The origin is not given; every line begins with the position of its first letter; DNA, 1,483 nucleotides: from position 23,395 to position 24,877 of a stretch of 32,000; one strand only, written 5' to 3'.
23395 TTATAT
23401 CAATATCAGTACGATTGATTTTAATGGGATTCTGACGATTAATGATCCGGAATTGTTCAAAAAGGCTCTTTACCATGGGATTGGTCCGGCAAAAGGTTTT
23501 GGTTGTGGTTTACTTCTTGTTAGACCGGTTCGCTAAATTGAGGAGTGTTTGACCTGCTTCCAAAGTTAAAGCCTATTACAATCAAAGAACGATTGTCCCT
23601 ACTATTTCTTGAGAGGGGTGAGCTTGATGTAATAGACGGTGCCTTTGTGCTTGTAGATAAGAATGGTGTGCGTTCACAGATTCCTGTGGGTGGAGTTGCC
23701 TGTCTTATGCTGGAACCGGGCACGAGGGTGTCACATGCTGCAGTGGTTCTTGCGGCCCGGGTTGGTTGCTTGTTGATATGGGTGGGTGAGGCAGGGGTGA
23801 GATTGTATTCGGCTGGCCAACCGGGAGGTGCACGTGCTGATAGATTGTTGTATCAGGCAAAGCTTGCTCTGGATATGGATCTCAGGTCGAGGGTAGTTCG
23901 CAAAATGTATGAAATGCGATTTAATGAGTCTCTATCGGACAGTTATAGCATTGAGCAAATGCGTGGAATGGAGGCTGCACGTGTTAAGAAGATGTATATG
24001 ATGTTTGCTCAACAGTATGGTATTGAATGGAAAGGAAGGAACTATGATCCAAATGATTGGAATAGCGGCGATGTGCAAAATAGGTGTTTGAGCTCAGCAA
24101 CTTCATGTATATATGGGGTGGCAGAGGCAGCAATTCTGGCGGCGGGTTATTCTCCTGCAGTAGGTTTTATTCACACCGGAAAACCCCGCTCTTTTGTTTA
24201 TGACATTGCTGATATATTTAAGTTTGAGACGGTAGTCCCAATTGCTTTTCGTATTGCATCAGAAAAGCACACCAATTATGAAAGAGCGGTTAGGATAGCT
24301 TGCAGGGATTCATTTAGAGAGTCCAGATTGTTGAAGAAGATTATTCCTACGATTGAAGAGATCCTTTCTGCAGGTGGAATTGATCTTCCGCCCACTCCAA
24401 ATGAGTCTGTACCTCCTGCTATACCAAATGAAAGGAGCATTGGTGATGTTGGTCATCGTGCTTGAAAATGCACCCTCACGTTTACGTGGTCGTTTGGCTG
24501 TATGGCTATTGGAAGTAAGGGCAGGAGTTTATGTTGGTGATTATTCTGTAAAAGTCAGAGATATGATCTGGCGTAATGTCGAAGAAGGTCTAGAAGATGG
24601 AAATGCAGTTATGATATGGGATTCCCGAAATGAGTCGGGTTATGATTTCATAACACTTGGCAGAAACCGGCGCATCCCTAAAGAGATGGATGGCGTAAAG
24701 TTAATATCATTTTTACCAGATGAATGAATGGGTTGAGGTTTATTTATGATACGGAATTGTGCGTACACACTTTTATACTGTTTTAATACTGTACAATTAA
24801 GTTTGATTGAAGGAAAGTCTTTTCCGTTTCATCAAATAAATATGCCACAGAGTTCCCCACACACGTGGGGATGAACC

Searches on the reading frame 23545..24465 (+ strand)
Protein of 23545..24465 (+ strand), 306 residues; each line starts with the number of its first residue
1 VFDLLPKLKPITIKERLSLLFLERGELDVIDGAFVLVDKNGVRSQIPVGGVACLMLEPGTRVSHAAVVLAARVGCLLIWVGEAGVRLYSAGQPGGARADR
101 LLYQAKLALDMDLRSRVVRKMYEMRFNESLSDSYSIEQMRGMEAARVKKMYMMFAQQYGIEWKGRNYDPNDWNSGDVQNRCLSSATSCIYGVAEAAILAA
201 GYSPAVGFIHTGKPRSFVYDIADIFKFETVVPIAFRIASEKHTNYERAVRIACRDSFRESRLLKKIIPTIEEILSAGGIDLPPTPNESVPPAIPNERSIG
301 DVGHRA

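Call 6: search_protein_families(library=pfam, proteins=[window:23545-24465:+], max_evalue=0.01)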
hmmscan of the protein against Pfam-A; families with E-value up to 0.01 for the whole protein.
window:23545-24465:+ (306 aa): 1 family
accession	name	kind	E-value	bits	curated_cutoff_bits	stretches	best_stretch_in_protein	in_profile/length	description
PF01867.21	Cas_Cas1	-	1.2e-14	54.6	22.3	2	128-242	140-254/283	CRISPR associated protein Cas1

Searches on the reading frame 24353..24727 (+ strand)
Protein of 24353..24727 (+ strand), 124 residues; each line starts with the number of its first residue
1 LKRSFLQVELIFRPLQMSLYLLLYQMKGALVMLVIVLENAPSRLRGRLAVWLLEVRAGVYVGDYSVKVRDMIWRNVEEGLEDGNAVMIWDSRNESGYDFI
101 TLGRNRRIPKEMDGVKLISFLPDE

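Call 6: search_protein_families(library=pfam, proteins=[window:24353-24727:+], max_evalue=0.01)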
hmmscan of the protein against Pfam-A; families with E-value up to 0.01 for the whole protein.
window:24353-24727:+ (124 aa): 1 family
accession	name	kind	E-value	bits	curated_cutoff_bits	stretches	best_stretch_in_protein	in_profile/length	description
PF09707.15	Cas_Cas2CT1978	-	2.2e-35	121.1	24.7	1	32-117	1-86/86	CRISPR-associated protein (Cas_Cas2CT1978)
